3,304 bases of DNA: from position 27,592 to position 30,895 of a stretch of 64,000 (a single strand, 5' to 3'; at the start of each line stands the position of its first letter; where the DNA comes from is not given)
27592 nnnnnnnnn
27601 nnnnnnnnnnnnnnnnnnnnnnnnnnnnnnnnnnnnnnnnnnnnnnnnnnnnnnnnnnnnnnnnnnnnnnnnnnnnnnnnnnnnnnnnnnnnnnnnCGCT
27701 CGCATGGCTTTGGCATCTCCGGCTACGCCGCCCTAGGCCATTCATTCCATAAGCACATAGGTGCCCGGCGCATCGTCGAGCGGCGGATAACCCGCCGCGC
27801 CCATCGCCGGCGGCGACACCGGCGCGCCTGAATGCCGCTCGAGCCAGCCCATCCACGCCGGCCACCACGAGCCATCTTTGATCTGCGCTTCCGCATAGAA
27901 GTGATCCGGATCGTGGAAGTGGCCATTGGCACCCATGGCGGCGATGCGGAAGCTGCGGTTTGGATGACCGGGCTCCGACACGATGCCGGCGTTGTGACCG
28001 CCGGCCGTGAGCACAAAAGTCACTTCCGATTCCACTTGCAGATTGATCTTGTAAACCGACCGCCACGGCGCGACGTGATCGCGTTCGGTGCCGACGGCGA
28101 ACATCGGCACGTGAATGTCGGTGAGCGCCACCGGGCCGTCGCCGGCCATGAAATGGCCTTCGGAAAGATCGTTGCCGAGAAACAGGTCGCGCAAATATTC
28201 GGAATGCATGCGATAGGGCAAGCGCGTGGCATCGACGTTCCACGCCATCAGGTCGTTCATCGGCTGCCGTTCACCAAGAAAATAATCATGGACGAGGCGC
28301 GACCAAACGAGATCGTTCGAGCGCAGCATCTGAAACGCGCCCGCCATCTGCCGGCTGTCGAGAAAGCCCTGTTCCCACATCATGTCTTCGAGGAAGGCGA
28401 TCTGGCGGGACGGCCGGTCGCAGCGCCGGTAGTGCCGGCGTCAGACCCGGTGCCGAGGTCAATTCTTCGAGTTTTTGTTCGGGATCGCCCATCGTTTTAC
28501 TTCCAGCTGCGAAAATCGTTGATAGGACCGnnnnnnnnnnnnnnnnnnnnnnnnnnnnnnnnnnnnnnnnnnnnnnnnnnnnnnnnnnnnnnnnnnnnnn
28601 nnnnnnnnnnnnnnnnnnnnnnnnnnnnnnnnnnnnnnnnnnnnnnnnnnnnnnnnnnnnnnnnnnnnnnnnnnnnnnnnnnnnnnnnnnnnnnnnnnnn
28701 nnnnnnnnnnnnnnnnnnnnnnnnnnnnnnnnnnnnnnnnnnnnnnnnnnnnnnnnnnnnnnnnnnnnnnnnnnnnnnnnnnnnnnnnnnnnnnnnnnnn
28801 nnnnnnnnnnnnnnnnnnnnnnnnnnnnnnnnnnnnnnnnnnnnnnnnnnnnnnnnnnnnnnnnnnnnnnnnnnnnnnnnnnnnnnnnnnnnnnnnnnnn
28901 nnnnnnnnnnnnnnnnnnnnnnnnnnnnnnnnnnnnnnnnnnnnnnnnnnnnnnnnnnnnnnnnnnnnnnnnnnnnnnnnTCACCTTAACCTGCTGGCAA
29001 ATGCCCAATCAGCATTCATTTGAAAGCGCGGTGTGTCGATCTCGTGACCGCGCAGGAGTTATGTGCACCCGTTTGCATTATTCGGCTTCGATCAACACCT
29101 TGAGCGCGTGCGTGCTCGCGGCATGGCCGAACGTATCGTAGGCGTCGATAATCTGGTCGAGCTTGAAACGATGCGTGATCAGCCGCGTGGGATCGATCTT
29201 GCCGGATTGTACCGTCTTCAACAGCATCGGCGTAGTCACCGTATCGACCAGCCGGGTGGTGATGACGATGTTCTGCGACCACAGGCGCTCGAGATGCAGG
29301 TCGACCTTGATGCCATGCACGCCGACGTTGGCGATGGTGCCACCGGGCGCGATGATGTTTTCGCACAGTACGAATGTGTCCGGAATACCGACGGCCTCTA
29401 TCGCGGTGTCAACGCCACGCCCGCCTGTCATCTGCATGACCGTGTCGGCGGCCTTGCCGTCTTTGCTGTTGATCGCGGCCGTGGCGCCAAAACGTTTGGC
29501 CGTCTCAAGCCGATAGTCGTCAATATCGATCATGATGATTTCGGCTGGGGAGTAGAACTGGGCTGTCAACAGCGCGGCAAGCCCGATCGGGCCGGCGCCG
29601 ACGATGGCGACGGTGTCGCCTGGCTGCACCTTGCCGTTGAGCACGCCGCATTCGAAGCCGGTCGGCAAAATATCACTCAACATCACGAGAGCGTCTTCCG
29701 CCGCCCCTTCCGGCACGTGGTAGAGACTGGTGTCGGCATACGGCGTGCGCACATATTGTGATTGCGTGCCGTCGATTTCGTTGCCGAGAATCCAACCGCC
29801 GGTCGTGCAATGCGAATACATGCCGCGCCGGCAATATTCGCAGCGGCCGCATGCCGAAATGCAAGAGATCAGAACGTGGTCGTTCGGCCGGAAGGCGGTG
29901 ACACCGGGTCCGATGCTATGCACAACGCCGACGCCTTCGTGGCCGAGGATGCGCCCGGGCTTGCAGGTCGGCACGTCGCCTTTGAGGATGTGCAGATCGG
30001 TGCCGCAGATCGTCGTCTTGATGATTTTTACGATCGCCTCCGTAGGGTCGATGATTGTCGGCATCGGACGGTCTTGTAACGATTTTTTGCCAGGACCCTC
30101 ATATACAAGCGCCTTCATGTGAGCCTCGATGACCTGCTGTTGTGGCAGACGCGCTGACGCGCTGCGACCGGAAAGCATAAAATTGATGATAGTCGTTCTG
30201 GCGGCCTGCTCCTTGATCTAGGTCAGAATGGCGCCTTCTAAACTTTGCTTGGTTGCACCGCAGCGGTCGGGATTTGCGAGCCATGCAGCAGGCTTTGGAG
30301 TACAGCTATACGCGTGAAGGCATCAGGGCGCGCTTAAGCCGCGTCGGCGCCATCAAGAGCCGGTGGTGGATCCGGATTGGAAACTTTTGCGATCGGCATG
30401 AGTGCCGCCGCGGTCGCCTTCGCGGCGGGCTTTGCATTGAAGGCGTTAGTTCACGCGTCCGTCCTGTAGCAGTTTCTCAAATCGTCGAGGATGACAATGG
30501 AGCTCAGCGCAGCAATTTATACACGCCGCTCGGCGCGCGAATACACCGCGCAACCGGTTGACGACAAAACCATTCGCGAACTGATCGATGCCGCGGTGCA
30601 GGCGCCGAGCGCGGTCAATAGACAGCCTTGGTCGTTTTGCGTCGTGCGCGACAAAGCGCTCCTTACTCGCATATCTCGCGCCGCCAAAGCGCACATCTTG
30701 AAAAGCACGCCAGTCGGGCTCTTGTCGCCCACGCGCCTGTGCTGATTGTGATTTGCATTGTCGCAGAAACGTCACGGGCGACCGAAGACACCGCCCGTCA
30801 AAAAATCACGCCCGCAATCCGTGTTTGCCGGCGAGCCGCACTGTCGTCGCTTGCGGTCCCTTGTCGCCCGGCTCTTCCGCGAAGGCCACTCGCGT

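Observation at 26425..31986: FixK-box hypoxia island with translation-dormancy genes and several decayed members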

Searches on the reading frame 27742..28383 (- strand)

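Call 6: search_protein_families(library=pfam, proteins=[window:27742-28383:-], max_evalue=0.01)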
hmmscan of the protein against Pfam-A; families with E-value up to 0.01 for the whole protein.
window:27742-28383:- (213 aa): 1 family
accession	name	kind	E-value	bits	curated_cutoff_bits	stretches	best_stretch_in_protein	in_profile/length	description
PF00561.26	Abhydrolase_1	-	0.0056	16.8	25.8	0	6-134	137-242/245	alpha/beta hydrolase fold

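Call 21: search_protein_families(library=ncbifam, proteins=[window:27742-28383:-], max_evalue=0.001)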
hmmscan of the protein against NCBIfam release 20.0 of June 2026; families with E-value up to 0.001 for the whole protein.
window:27742-28383:- (213 aa): 3 families
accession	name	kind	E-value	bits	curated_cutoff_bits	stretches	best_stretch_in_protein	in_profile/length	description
TIGR01838.1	PHA_synth_I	subfamily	2.2e-57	194.7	622.65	1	4-211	328-531/532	class I poly(R)-hydroxyalkanoic acid synthase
TIGR01839.1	PHA_synth_II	subfamily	2.8e-45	154.4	855.4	1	3-211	353-558/560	class II poly(R)-hydroxyalkanoic acid synthase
TIGR01836.1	PHA_synth_III_C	subfamily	1.3e-05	24.4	365.3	1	47-137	242-333/350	class III poly(R)-hydroxyalkanoic acid synthase subunit PhaC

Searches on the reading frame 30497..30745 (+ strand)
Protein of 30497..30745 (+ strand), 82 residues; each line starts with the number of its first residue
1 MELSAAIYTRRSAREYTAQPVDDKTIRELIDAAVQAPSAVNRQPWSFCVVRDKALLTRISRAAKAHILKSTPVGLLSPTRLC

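Call 21: search_protein_families(library=ncbifam, proteins=[window:30497-30745:+], max_evalue=0.001)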
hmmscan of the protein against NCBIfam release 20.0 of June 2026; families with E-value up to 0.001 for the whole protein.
window:30497-30745:+ (82 aa): 10 families
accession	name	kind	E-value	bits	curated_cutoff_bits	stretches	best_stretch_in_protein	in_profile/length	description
TIGR02476.1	BluB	equivalog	4.4e-11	42.5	150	1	3-63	9-69/205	5,6-dimethylbenzimidazole synthase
NF009810.0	PRK13294.1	equivalog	9.2e-10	38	304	1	5-62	256-313/449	coenzyme F420-0:L-glutamate ligase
TIGR03553.1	F420_FbiB_CTERM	equivalog_domain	1.1e-08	35.1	249.55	1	6-64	2-60/194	F420 biosynthesis protein FbiB, C-terminal domain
NF003768.0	PRK05365.1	equivalog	1.5e-07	31.1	152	1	9-63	20-74/200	malonic semialdehyde reductase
NF005901.0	PRK07877.1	equivalog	1.4e-06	26.8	476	1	10-59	361-409/722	Rv1355c family protein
NF047509.1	Rv3131_FMN_oxido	subfamily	3.4e-06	26.8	199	1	29-55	2-28/319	Acg family FMN-binding oxidoreductase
NF008033.1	PRK10765.1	equivalog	3.9e-06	26.5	223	1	6-63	7-64/240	oxygen-insensitive NADPH nitroreductase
NF008275.0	PRK11053.1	equivalog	4e-06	26.5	227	1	1-66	1-67/217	oxygen-insensitive NAD(P)H nitroreductase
NF008088.0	PRK10828.1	equivalog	0.00025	20.7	183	1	7-61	7-60/183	NAD(P)H nitroreductase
NF011424.0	PRK14851.1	subfamily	0.00066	17.8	1170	1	18-53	320-355/679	hypothetical protein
